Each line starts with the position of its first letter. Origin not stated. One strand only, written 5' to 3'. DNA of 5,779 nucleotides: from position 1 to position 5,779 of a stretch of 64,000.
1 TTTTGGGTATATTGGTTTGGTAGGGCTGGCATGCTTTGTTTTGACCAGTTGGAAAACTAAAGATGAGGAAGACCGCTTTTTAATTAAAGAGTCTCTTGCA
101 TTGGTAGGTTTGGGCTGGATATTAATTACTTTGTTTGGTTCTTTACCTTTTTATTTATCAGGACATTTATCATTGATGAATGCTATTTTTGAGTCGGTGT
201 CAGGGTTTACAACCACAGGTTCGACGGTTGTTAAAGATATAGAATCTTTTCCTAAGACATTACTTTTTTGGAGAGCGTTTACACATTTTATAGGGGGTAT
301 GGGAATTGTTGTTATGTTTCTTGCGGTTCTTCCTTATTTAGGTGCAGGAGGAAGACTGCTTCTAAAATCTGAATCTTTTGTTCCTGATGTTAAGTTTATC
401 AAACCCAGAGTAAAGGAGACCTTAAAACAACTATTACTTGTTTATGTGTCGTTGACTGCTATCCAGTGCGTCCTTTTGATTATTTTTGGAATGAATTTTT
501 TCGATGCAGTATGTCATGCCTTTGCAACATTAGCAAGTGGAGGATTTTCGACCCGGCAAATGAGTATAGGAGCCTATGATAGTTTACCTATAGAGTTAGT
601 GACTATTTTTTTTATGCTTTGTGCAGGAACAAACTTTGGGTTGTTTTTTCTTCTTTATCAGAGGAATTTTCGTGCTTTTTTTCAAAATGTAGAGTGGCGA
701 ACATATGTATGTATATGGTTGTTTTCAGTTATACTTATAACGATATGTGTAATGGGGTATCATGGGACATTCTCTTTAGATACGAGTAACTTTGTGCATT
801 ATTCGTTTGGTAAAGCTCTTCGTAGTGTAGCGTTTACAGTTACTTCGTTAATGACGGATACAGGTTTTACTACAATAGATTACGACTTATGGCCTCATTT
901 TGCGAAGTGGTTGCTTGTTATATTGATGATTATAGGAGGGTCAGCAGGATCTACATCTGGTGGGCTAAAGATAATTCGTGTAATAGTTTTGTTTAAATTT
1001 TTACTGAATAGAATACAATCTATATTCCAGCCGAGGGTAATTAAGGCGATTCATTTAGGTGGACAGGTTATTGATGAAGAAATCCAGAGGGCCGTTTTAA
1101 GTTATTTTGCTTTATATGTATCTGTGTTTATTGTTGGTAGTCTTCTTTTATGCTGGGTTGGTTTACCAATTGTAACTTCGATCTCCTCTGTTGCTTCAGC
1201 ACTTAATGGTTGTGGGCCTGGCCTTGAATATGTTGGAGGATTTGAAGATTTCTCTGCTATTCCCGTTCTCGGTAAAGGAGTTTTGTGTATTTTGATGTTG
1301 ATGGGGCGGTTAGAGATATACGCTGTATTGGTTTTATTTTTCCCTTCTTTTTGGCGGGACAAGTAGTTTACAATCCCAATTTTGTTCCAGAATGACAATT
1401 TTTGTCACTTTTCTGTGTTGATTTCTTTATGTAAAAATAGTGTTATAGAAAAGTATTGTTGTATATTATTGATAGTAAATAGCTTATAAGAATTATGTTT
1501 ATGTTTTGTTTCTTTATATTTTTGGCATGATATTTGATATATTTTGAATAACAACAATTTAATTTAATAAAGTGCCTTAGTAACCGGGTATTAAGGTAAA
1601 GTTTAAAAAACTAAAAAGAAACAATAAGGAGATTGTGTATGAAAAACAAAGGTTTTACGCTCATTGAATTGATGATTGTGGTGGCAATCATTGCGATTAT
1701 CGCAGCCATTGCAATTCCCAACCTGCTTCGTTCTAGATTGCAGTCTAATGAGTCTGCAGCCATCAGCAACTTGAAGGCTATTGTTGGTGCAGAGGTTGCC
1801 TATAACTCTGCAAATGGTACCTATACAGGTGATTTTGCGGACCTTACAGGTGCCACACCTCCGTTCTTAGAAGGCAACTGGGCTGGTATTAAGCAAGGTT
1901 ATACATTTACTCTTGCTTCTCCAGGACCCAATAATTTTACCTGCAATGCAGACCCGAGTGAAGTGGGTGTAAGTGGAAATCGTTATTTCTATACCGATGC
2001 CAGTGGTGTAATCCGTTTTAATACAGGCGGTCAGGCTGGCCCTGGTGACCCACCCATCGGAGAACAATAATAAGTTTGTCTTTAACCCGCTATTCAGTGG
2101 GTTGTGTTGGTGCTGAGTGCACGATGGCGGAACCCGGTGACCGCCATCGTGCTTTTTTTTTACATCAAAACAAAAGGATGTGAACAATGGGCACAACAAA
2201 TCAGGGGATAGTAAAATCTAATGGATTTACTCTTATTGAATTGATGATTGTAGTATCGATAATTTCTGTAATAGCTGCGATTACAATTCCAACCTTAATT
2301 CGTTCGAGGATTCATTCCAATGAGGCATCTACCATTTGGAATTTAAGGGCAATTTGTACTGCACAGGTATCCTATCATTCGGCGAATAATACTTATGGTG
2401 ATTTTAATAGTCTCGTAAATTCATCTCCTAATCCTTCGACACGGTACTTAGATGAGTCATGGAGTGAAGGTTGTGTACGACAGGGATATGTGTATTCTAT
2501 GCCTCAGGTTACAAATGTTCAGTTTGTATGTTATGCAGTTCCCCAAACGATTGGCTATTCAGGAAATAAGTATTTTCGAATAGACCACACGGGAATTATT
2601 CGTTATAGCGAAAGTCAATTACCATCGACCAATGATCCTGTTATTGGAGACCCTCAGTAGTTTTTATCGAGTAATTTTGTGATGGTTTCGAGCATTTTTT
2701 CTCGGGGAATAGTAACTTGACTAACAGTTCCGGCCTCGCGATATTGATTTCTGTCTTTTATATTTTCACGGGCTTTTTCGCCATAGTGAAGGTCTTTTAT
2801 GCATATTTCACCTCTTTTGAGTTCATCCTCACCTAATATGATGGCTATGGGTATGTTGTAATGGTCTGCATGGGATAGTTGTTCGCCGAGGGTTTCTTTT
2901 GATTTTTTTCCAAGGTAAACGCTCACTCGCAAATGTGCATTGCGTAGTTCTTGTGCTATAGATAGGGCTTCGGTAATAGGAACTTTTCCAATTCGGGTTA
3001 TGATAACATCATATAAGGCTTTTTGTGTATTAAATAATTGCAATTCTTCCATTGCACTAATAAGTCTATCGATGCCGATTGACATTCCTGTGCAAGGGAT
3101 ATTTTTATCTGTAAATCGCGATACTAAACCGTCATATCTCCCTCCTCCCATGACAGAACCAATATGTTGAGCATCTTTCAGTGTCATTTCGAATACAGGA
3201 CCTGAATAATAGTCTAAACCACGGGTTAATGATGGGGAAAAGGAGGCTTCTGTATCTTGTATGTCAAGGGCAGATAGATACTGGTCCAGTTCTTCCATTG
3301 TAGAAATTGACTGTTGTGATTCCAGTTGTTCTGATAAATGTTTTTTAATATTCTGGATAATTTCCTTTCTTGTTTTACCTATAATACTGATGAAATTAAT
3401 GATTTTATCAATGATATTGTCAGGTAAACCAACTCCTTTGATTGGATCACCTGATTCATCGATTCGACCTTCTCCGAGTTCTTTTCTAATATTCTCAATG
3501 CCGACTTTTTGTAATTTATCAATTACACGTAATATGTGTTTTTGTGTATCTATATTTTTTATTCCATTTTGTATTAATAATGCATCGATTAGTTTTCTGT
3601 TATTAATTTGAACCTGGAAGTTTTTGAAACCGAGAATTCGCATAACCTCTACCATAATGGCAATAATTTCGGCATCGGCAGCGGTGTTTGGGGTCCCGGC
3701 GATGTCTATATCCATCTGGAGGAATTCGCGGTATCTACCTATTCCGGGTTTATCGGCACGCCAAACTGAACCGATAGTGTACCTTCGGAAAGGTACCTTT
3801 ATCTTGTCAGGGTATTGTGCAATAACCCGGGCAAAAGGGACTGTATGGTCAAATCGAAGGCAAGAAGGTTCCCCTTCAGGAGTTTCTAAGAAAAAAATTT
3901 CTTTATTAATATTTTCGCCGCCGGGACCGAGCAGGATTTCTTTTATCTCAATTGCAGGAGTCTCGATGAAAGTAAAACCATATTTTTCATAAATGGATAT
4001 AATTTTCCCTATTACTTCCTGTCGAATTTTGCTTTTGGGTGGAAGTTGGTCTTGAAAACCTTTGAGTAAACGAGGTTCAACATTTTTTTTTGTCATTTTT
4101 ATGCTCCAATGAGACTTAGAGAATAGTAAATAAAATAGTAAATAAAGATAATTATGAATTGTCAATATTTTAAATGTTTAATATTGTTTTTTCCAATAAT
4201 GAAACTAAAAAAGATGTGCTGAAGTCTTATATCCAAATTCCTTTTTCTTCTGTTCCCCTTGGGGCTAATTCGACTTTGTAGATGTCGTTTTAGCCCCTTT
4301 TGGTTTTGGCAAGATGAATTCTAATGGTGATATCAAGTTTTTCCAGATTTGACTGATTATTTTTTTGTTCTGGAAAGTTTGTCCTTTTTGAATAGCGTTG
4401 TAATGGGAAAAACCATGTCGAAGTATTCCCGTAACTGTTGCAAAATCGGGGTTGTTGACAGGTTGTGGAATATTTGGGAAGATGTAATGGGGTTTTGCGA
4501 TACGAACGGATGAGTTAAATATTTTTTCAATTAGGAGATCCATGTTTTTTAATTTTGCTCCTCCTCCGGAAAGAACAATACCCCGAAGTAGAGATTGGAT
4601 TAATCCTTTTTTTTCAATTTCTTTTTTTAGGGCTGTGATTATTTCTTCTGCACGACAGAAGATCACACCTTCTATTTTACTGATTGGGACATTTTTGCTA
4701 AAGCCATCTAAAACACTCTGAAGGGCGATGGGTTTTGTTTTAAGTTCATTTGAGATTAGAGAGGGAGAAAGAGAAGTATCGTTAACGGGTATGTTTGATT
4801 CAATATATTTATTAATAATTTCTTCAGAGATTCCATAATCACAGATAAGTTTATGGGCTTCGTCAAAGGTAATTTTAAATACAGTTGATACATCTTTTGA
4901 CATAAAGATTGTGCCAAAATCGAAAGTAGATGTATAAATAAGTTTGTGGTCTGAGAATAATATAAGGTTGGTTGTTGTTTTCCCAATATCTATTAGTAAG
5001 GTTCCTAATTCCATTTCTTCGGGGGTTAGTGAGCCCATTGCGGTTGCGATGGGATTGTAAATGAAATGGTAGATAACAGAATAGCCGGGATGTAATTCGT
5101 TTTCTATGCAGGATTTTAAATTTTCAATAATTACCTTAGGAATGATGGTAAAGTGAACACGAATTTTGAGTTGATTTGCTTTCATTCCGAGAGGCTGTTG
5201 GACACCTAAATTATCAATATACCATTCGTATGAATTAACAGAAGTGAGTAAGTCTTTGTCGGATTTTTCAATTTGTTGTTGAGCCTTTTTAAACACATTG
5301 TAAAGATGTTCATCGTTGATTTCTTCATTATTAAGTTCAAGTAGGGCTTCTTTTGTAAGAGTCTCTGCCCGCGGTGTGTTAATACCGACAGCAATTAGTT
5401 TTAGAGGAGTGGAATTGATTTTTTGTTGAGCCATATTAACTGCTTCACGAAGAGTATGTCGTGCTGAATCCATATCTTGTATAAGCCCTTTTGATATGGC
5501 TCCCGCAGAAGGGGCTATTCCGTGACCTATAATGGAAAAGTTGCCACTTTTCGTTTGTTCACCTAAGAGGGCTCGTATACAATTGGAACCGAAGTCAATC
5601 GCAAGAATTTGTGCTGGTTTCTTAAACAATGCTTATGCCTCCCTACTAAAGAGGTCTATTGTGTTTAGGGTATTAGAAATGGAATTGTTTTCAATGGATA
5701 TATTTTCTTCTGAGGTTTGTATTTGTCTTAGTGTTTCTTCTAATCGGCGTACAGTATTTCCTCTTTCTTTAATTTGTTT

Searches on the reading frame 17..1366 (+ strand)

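Call 71: search_protein_families(library=pfam, proteins=[window:17-1366:+], max_evalue=0.00001)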
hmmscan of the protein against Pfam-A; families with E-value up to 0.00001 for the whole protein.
window:17-1366:+ (449 aa): 1 family
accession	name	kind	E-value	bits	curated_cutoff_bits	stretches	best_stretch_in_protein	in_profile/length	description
PF02386.22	TrkH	-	5.1e-59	200.5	27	1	12-442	21-491/502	Cation transport protein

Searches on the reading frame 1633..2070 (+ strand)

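Call 71: search_protein_families(library=pfam, proteins=[window:1633-2070:+], max_evalue=0.00001)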
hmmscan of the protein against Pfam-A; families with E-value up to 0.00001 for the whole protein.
window:1633-2070:+ (145 aa): 1 family
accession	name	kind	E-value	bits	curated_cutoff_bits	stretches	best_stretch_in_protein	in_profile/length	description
PF07963.17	N_methyl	-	2.2e-10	40.1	21.2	1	3-28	2-27/27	Prokaryotic N-terminal methylation motif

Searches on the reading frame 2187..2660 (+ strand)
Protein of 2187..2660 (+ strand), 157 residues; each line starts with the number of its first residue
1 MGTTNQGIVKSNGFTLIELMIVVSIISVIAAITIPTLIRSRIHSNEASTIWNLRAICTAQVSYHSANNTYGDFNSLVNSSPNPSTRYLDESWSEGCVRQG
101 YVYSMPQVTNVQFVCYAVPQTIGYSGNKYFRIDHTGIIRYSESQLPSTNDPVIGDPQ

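Call 71: search_protein_families(library=pfam, proteins=[window:2187-2660:+], max_evalue=0.00001)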
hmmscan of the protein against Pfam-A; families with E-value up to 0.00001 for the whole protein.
window:2187-2660:+ (157 aa): 1 family
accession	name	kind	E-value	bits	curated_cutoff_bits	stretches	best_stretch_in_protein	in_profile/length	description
PF07963.17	N_methyl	-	1.4e-07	31.3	21.2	1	10-33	3-26/27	Prokaryotic N-terminal methylation motif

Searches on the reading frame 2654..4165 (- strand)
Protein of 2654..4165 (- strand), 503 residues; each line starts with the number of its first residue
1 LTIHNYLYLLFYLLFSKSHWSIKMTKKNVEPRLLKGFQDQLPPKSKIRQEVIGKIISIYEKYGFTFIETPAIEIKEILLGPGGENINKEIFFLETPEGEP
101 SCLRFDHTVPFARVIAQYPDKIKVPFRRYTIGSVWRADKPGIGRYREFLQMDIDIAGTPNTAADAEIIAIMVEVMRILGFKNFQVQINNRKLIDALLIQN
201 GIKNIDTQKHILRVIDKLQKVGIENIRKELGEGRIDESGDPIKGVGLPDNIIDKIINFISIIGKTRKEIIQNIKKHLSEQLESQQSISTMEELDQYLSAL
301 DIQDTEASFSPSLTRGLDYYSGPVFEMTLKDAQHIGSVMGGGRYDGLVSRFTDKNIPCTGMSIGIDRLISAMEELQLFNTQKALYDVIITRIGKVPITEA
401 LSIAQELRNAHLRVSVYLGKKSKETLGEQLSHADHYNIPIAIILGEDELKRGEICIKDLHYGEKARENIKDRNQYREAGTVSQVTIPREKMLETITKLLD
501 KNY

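Call 71: search_protein_families(library=pfam, proteins=[window:2654-4165:-], max_evalue=0.00001)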
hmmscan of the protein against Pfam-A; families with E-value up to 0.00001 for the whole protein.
window:2654-4165:- (503 aa): 3 families
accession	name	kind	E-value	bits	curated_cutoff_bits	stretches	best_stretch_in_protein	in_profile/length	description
PF13393.11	tRNA-synt_His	-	3.4e-43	148.5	25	1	36-368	1-308/308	Histidyl-tRNA synthetase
PF03129.25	HGTP_anticodon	-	3.7e-11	43.5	21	1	397-466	15-81/94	Anticodon binding domain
PF00587.30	tRNA-synt_2b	-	1.3e-06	29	29.3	1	93-371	3-174/179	tRNA synthetase class II core domain (G, H, P, S and T)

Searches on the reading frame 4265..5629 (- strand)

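Call 71: search_protein_families(library=pfam, proteins=[window:4265-5629:-], max_evalue=0.00001)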
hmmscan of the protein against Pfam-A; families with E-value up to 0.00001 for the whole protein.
window:4265-5629:- (454 aa): 4 families
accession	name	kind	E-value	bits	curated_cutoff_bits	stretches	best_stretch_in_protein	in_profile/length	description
PF14450.12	FtsA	-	4.7e-24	85.6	31.8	1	212-401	2-127/127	Cell division protein FtsA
PF11104.14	PilM_2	-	4.8e-10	39.3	27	0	200-260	172-232/340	Type IV pilus assembly protein PilM;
PF06723.19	MreB_Mbl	-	1e-09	38.2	27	1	189-379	126-305/327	MreB/Mbl protein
PF02491.25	SHS2_FTSA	-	5.7e-08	33.5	25.4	1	93-160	9-77/79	SHS2 domain inserted in FTSA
